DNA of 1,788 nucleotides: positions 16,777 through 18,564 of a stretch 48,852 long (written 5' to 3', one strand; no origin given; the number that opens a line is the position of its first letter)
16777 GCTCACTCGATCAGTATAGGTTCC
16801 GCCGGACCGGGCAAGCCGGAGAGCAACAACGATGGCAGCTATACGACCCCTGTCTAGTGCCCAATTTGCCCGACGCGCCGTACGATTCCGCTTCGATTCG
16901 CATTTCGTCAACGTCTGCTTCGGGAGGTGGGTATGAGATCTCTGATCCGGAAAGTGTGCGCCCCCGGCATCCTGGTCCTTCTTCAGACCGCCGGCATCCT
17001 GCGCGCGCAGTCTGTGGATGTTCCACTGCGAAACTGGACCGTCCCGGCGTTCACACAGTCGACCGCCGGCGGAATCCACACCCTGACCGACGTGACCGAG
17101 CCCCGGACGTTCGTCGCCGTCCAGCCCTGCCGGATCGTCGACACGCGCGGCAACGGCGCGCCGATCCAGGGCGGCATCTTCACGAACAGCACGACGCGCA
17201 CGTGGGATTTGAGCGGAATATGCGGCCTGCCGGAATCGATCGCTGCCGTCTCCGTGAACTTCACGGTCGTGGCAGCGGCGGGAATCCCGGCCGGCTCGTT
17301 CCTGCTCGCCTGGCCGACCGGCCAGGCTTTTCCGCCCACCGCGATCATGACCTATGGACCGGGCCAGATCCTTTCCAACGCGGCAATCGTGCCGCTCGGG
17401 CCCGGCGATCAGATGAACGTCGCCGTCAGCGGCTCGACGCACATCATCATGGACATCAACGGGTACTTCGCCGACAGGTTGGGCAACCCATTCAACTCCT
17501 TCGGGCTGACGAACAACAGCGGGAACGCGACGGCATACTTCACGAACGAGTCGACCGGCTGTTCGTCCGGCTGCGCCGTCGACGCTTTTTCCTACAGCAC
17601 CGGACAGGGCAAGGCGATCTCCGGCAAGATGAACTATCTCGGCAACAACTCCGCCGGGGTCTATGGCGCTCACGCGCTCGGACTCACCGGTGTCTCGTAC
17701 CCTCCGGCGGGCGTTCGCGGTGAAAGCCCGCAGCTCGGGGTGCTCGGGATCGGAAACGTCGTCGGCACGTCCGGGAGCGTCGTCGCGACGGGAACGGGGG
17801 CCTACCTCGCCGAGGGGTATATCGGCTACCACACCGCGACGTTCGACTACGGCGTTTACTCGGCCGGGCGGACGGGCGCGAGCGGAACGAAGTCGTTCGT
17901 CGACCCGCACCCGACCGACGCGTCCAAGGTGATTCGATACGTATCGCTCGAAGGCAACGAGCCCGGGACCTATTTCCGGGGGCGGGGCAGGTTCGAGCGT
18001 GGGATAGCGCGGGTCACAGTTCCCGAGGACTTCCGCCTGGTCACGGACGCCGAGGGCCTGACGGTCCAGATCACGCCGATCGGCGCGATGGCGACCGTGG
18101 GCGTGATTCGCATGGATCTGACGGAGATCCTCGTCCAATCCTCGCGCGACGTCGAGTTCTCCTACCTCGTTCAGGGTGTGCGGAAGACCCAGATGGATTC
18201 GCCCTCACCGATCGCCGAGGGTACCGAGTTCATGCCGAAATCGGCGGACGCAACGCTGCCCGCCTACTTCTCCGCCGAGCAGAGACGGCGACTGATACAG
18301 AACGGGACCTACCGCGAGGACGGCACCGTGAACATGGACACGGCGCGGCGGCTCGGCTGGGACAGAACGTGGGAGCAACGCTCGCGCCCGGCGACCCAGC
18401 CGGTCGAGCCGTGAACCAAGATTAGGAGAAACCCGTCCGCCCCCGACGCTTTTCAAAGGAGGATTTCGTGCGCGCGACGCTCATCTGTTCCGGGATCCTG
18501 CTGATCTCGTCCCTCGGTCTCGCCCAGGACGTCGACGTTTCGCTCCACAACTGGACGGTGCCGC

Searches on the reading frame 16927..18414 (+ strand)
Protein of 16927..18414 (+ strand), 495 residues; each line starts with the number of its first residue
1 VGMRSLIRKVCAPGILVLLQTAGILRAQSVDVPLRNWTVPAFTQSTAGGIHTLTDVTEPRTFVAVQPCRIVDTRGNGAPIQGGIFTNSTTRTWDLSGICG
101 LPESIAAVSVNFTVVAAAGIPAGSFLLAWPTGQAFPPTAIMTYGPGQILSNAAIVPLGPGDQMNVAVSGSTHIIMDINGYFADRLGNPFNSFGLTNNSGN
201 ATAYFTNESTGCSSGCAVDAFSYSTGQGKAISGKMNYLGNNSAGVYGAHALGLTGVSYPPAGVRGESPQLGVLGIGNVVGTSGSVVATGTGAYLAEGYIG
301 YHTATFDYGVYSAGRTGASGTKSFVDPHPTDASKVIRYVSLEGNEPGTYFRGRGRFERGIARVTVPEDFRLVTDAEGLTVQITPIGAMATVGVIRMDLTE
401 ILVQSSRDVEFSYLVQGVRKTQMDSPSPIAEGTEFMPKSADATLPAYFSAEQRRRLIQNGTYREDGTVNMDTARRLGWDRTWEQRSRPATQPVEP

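Call 47: search_protein_families(library=phrogs, proteins=[window:16927-18414:+], max_evalue=0.1)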
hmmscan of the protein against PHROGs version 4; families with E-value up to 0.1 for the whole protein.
window:16927-18414:+ (495 aa): 2 families
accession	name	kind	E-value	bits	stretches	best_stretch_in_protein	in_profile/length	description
phrog_28536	-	unknown function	4e-13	50.2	1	312-442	86-217/224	-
phrog_17490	-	unknown function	3.3e-10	40.8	1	318-419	129-230/266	-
